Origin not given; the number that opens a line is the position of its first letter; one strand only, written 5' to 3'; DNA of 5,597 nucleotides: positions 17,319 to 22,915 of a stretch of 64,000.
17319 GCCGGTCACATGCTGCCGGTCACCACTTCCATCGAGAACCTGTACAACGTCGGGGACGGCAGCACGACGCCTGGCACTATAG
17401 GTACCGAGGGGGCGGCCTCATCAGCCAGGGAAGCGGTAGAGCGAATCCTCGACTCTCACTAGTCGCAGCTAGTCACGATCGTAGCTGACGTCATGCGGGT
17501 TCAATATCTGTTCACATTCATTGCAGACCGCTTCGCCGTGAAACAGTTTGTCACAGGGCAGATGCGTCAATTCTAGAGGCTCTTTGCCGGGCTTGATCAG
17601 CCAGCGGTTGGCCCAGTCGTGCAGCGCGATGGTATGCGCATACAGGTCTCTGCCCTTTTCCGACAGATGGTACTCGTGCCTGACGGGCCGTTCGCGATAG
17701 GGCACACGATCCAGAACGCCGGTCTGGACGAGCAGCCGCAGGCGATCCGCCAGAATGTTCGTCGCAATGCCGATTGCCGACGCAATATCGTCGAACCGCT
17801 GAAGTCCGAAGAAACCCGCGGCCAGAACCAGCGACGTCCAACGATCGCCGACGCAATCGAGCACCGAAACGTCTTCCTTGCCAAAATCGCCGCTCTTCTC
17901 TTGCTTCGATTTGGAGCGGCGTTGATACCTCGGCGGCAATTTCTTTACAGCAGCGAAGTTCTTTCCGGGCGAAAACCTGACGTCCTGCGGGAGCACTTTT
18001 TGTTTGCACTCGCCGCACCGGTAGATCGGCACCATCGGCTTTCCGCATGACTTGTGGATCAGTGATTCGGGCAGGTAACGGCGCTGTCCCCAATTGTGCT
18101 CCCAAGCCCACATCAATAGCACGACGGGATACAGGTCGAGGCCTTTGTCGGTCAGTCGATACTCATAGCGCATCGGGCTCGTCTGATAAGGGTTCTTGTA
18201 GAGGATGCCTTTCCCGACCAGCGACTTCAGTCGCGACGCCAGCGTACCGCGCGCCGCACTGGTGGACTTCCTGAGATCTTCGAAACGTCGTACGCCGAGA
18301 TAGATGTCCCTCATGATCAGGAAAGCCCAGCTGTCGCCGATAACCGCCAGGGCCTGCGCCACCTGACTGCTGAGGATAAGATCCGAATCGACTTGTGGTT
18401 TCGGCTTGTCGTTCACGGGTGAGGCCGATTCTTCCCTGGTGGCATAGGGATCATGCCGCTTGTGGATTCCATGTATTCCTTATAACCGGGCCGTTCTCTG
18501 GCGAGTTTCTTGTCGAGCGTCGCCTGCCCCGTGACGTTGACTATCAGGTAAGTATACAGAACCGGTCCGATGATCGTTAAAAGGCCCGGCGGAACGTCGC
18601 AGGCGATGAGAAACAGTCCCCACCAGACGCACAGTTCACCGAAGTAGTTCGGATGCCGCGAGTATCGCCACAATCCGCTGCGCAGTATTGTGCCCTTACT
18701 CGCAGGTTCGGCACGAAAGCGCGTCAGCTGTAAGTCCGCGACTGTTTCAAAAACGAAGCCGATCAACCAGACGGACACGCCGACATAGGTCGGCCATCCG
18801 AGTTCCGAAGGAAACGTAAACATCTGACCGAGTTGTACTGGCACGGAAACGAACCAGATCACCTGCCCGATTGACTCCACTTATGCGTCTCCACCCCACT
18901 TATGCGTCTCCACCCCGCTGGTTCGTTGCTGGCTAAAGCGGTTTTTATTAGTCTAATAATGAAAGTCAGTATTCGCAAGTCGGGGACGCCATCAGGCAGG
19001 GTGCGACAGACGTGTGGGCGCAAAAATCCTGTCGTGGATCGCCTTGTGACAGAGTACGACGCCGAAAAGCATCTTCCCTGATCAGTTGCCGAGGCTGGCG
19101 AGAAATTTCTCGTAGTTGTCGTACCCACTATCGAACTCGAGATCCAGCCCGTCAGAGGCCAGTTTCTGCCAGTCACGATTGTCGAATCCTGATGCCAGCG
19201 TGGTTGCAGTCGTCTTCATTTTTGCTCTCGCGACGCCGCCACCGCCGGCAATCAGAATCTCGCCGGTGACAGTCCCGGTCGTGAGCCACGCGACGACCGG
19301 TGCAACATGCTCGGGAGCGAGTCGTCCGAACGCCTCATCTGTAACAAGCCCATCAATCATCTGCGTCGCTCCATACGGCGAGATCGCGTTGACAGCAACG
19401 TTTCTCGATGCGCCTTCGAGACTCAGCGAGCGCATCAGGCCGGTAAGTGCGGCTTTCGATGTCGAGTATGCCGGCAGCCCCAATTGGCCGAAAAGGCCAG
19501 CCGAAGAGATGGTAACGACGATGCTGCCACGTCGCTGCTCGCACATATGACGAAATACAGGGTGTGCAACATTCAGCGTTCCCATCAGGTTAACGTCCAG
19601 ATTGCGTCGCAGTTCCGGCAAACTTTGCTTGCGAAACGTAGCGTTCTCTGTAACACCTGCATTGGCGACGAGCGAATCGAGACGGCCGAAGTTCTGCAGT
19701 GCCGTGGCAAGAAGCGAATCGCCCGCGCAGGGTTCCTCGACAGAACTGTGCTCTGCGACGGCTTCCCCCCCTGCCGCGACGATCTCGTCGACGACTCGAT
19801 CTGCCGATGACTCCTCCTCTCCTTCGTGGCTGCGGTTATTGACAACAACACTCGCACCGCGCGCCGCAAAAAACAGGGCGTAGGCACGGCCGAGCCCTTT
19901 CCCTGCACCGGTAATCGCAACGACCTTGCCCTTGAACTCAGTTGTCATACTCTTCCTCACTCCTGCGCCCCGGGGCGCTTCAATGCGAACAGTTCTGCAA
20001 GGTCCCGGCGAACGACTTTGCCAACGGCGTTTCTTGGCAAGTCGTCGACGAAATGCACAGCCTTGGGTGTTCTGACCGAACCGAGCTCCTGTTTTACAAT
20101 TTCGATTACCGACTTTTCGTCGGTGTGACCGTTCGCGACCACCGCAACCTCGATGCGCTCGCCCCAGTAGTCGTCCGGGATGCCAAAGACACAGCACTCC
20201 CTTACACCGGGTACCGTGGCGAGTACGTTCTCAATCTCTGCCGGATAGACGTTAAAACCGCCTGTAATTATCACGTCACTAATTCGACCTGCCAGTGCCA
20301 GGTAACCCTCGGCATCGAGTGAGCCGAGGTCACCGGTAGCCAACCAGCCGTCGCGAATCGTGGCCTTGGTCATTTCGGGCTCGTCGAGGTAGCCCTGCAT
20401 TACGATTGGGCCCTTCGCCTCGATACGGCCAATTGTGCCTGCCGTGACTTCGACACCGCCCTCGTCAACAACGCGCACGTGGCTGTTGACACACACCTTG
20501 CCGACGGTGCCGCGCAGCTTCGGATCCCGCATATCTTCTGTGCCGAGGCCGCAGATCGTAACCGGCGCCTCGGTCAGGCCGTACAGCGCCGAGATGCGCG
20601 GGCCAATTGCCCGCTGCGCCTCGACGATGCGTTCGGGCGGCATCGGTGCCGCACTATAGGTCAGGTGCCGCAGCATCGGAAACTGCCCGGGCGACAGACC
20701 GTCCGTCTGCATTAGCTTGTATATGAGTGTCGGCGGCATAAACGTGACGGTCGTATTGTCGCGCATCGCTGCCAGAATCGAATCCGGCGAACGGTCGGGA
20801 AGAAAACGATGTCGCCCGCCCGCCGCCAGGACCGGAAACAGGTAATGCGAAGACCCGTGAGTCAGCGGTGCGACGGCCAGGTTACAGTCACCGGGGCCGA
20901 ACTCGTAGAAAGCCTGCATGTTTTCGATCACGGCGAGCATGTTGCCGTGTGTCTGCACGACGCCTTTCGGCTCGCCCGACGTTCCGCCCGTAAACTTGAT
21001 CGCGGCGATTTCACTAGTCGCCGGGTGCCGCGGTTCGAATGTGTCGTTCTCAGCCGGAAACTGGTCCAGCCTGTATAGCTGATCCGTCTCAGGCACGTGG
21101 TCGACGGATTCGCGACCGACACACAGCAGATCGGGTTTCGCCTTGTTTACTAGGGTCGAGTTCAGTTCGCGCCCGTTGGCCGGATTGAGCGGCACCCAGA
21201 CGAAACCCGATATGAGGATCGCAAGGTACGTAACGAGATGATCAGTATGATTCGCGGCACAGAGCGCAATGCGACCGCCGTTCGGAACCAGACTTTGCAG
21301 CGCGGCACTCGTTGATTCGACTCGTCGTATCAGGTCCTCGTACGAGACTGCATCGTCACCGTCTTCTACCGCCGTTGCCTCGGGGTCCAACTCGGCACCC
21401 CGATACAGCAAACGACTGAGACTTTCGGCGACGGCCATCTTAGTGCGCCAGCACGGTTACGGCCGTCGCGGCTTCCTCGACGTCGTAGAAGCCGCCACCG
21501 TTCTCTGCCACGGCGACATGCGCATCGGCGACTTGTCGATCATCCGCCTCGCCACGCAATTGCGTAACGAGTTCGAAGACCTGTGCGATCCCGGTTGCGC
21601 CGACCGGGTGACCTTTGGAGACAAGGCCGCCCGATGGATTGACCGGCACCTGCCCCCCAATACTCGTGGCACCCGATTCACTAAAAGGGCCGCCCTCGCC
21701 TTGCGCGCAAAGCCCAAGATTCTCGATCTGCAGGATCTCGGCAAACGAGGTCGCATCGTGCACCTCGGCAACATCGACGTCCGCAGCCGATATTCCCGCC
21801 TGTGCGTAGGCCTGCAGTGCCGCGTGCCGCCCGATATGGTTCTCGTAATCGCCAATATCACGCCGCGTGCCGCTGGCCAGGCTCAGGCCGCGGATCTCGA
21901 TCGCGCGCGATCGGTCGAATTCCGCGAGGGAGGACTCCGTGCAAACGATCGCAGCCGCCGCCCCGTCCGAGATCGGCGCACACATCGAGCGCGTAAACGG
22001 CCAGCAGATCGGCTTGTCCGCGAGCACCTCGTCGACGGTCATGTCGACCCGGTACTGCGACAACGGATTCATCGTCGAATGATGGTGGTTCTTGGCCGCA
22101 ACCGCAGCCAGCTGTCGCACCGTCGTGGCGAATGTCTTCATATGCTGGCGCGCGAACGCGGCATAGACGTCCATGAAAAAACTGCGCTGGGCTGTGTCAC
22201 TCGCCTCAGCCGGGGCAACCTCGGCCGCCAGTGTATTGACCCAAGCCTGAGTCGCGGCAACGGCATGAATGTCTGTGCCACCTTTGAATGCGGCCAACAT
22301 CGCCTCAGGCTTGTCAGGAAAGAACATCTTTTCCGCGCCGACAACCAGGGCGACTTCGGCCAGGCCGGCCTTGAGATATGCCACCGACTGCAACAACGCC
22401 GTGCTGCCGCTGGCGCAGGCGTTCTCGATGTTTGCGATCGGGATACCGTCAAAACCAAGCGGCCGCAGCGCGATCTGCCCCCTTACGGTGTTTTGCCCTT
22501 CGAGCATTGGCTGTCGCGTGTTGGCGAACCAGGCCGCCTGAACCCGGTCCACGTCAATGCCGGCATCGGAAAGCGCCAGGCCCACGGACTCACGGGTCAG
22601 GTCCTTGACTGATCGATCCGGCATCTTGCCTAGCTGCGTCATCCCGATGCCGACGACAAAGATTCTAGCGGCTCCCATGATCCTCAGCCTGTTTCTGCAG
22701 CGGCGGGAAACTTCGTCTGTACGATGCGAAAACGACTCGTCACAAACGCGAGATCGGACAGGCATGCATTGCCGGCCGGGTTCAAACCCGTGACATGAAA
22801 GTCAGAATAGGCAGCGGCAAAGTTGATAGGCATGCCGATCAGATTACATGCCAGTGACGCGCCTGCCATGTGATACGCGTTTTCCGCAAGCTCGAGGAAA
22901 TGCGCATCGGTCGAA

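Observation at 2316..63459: One 17-bp operator-like motif (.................) precedes essentially every transcription unit across ~56 kb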

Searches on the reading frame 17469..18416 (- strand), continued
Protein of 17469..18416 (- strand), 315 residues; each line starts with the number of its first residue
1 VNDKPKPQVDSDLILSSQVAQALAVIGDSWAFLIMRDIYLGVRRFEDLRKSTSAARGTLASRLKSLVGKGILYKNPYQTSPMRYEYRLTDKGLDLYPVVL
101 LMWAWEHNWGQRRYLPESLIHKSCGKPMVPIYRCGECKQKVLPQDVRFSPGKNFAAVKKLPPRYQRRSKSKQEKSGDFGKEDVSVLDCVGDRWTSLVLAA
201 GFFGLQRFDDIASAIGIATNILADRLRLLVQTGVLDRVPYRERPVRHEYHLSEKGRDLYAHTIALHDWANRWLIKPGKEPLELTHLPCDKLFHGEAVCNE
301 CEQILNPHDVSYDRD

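Call 38: search_solved_structures(query=A1, max_evalue=0.001, show_alignments=2)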
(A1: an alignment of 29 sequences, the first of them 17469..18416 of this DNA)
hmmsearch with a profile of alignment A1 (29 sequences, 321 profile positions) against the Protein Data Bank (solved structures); distinct sequences matched with E-value up to 0.001: 14.
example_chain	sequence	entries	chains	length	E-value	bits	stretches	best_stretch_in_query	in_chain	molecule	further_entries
2f2e_A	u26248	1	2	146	4e-23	84.9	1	16-109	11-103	PA1607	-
4gcv_A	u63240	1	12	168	2.8e-22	82.1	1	183-293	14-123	Putative transcription protein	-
5hs7_A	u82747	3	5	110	4.6e-13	51.9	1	184-272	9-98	HTH-type transcriptional regulator YodB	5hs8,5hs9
4a5n_A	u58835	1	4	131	9.2e-13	50.9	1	17-107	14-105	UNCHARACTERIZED HTH-TYPE TRANSCRIPTIONAL REGULATOR YYBR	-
4a5m_A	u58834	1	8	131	1.8e-12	49.9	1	19-107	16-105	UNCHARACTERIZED HTH-TYPE TRANSCRIPTIONAL REGULATOR YYBR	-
7bze_A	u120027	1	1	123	4.8e-12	48.5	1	19-119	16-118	HTH-type transcriptional activator HxlR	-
7bzd_A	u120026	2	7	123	6.7e-12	48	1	21-119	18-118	HTH-type transcriptional activator HxlR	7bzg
1z7u_A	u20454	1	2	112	1.1e-11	47.4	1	18-113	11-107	hypothetical protein EF0647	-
1yyv_A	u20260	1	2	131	7.6e-10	41.3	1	183-270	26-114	putative transcriptional regulator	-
9wvg_C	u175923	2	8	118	8.3e-10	41.2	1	22-110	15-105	Uncharacterized HTH-type transcriptional regulator YdzF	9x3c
2hzt_A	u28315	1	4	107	1.6e-09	40.3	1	19-108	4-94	Putative HTH-type transcriptional regulator ytcD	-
2fsw_A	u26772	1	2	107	4.3e-09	38.8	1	18-101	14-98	PG_0823 protein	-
7kd3_A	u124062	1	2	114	3.2e-08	36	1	18-109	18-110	Putative transcriptional regulator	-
3df8_A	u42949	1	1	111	1.4e-05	27.3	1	184-263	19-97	possible HxlR family transcriptional factor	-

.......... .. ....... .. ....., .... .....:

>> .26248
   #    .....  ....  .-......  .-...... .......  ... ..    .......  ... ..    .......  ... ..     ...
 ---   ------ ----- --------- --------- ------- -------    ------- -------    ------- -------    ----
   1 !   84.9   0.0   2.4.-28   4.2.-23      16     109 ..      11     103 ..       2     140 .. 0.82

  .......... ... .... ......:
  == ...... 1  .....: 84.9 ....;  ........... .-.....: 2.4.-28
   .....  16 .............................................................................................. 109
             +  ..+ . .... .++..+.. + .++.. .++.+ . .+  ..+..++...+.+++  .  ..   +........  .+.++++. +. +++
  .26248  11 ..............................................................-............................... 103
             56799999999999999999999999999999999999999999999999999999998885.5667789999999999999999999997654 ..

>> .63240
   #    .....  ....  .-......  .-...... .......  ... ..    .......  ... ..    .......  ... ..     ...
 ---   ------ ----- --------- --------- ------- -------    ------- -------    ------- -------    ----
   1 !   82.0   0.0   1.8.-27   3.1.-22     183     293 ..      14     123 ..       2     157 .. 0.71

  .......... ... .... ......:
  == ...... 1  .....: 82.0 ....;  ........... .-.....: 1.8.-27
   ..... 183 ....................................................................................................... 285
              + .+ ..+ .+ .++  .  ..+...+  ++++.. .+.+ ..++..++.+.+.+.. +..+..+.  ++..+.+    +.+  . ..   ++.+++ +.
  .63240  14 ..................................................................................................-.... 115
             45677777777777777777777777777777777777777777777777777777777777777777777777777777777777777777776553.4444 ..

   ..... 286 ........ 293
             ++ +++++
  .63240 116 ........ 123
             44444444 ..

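Call 40: search_protein_families(library=ncbifam, proteins=[window:17469-18416:-], max_evalue=0.00001)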
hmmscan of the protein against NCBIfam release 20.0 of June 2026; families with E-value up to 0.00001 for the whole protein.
window:17469-18416:- (315 aa): 2 families
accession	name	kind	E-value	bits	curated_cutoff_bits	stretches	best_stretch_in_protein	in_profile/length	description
NF047364.1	redox_TF_RrpB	exception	1e-18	67.5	175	2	19-108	7-102/105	MarR family transcription factor RrpB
NF047367.1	redox_TF_RrpA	exception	2.3e-09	37.4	185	0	41-107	31-98/101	MarR family transcription factor RrpA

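Call 41: predict_structure(alignment_id=A1)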
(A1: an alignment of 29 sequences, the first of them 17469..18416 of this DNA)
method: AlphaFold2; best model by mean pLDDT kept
length: 315 residues; sequences in the alignment: 29
mean_pLDDT: 88.7   pTM: 0.87
mean pLDDT of the five models: 88.7, 87.7, 86.7, 86.0, 85.1
residues with pLDDT >= 90: 213; 70-90: 72; 50-70: 25; < 50: 5
segments of 3 or more residues with pLDDT < 50: 1-5
pLDDT, mean of each block of 10 residues (from residue 1): 52 86 91 93 94 92 96 95 95 96 92 82 96 96 90 80 66 68 84 90 90 89 93 93 89 94 95 93 95 96 94 77
secondary structure, 60 per line:
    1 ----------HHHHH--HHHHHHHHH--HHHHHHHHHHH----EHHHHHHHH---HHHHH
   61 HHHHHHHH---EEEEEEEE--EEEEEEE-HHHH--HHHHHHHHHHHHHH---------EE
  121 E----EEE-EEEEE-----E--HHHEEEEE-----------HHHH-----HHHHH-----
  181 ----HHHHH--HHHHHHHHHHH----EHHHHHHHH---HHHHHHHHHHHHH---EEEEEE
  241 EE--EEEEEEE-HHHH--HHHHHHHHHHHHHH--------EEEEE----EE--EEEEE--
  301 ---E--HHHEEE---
elements in order: H11-15 H18-26 H29-39 H45-52 H56-68 E72-79 E82-88 H90-93 H96-109 E119-121 E126-128 E130-134 E146-150 H162-165 H171-175 H185-189 H192-202 H208-215 H219-231 E235-242 E245-251 H253-256 H259-272 E281-285 E294-298 E310-312
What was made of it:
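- The AlphaFold model is confident as one body (pLDDT 88.7, pTM 0.87) (call 41).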

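Call 44: fold_search(model_id=the predicted structure, library=pdb)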
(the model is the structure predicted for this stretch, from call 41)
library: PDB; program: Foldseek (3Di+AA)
matches with E <= 10: 1344; with E <= 0.001: 11
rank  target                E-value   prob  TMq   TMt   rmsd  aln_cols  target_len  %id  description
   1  4gcv_B                1.8e-05  1.00  0.30  0.57   5.0       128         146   30  Structure of a Putative transcription factor (PA1374)from Pseudomonas aeruginosa (released 2013-07-24)
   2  2f2e_B                4.8e-05  1.00  0.37  0.80   2.3       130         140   31  Crystal Structure of PA1607, a Putative Transcription Factor (released 2006-03-14)
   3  4gcv_A                5.6e-05  1.00  0.28  0.55   4.1       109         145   33  Structure of a Putative transcription factor (PA1374)from Pseudomonas aeruginosa (released 2013-07-24)
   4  2f2e_A                1.0e-04  1.00  0.38  0.80   2.4       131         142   32  Crystal Structure of PA1607, a Putative Transcription Factor (released 2006-03-14)
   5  4gcv_E                3.5e-04  1.00  0.25  0.51   3.7        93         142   34  Structure of a Putative transcription factor (PA1374)from Pseudomonas aeruginosa (released 2013-07-24)
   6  4a5n_A                4.8e-04  1.00  0.27  0.76   2.1        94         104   32  Redoxregulator HypR in its reduced form (released 2012-01-11)
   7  4gcv_C                5.7e-04  1.00  0.27  0.52   5.9       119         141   32  Structure of a Putative transcription factor (PA1374)from Pseudomonas aeruginosa (released 2013-07-24)
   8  4a5n_B                6.3e-04  1.00  0.27  0.74   2.0        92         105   32  Redoxregulator HypR in its reduced form (released 2012-01-11)
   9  5hs7_A                6.6e-04  1.00  0.26  0.74   2.3        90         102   32  Reduced form of the transcriptional regulator YodB from B. subtilis (released 2016-08-17)
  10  5hs8                  7.0e-04  1.00  0.24  0.69   3.4        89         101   32  Crystal structure of the diamide-treated YodB from B. subtilis (released 2016-08-17)
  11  4a5n_C                8.2e-04  1.00  0.27  0.78   2.1        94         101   32  Redoxregulator HypR in its reduced form (released 2012-01-11)
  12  5hs7_B                1.1e-03  1.00  0.26  0.79   1.9        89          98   32  Reduced form of the transcriptional regulator YodB from B. subtilis (released 2016-08-17)
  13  4a5m_A                1.5e-03  1.00  0.26  0.80   2.1        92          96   32  Redox regulator HypR in its oxidized form (released 2012-01-11)
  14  4a5m_B                2.1e-03  1.00  0.26  0.80   2.0        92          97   32  Redox regulator HypR in its oxidized form (released 2012-01-11)
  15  7kd3_A                4.6e-03  1.00  0.27  0.79   1.7        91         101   27  Structure of an HxlR/DUF24 family transcription regulator, CdTR_3200 from hypervirulent Clostridioides difficile R2029 (released 2021-09-15)
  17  7bze                  7.8e-03  1.00  0.26  0.71   2.1        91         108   28  Structure of Bacillus subtilis HxlR, K13A mutant (released 2021-02-03)
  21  7bzg_A                1.5e-02  1.00  0.27  0.71   2.0        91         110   28  Structure of Bacillus subtilis HxlR, wild type in complex with formaldehyde and DNA (released 2021-02-03)
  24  4hqe_B                2.1e-02  1.00  0.26  0.72   2.2        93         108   24  The crystal structure of QsrR-DNA complex (released 2013-03-06)
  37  4hqe_A                3.8e-02  1.00  0.26  0.72   2.3        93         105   24  The crystal structure of QsrR-DNA complex (released 2013-03-06)
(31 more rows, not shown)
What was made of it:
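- On HxlR/DUF24 (PF01638) regulators: Foldseek matches to 2f2e, 4gcv, 4a5n, 5hs7 and 7bze, with TM-score normalised to the target of 0.5-0.8 per half (call 44).
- Closest known: HxlR/DUF24 family of MarR-like winged-helix regulators. Same: Each half aligns and superposes on PA1607 (2f2e), PA1374 (4gcv), HypR (4a5n), YodB (5hs7), HxlR (7bzd/7bzg) and QsrR (4hqe) (calls 38, 44).
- Each half superposes on solved HxlR-family proteins (calls 38, 44).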

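Call 67: search_protein_representatives(protein=window:17469-18416:-)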
Query: 315 residues. Proteins with E-value up to 0.001 (for the whole library): 9905; up to 1e-10: 2461; up to 1e-30: 268. The best 150 are listed.
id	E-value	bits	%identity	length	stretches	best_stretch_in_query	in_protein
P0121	4.5e-97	341.3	73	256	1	4-205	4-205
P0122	6.9e-87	307.8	75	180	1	141-315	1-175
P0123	3.7e-81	289.0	46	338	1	13-311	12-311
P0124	1.6e-80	286.9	47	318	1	9-312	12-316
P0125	2.5e-80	286.3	48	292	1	33-310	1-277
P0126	6.2e-79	281.7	45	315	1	16-313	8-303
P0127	8.0e-77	274.8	52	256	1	2-251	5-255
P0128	2.5e-76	273.2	44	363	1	10-311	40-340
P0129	2.2e-75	270.0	44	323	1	13-312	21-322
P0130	5.8e-75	268.7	43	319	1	13-312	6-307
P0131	2.9e-74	266.4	43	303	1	11-313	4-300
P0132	4.5e-74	265.8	43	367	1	13-307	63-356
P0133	5.8e-74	265.4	49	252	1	68-313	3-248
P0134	2.5e-73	263.3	41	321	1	19-312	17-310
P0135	2.5e-71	256.7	42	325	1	15-311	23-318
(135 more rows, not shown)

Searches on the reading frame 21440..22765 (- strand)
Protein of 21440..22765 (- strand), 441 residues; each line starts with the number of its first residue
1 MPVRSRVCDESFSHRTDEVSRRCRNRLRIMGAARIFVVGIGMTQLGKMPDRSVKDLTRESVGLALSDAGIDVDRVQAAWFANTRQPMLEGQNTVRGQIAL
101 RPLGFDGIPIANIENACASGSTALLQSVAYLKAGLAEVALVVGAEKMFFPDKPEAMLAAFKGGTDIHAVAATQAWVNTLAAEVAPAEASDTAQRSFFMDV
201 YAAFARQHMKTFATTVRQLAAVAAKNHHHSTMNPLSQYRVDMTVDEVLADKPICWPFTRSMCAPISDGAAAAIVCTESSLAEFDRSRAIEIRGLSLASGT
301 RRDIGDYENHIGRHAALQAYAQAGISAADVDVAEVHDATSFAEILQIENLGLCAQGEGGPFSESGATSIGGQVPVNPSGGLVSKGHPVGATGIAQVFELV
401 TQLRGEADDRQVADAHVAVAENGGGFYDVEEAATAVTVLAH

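Call 7: search_protein_families(library=pfam, proteins=[window:21440-22765:-])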
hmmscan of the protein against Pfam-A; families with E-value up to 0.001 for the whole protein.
window:21440-22765:- (441 aa): 5 families
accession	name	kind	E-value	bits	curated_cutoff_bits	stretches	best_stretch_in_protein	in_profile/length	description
PF22691.2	Thiolase_C_1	-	2.4e-41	141.3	28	1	313-428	21-135/144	Thiolase C-terminal domain-like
PF00108.29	Thiolase_N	-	1.9e-17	64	26.4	1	35-237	1-191/260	Thiolase, N-terminal domain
PF02803.24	Thiolase_C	-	9e-10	38.7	27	1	315-413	27-107/123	Thiolase, C-terminal domain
PF08545.16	ACP_syn_III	-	7.8e-05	22.9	24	0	113-147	3-37/80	3-Oxoacyl-[acyl-carrier-protein (ACP)] synthase III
PF00109.32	ketoacyl-synt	-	7.9e-05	22.8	20.8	1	88-152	147-209/252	Beta-ketoacyl synthase, N-terminal domain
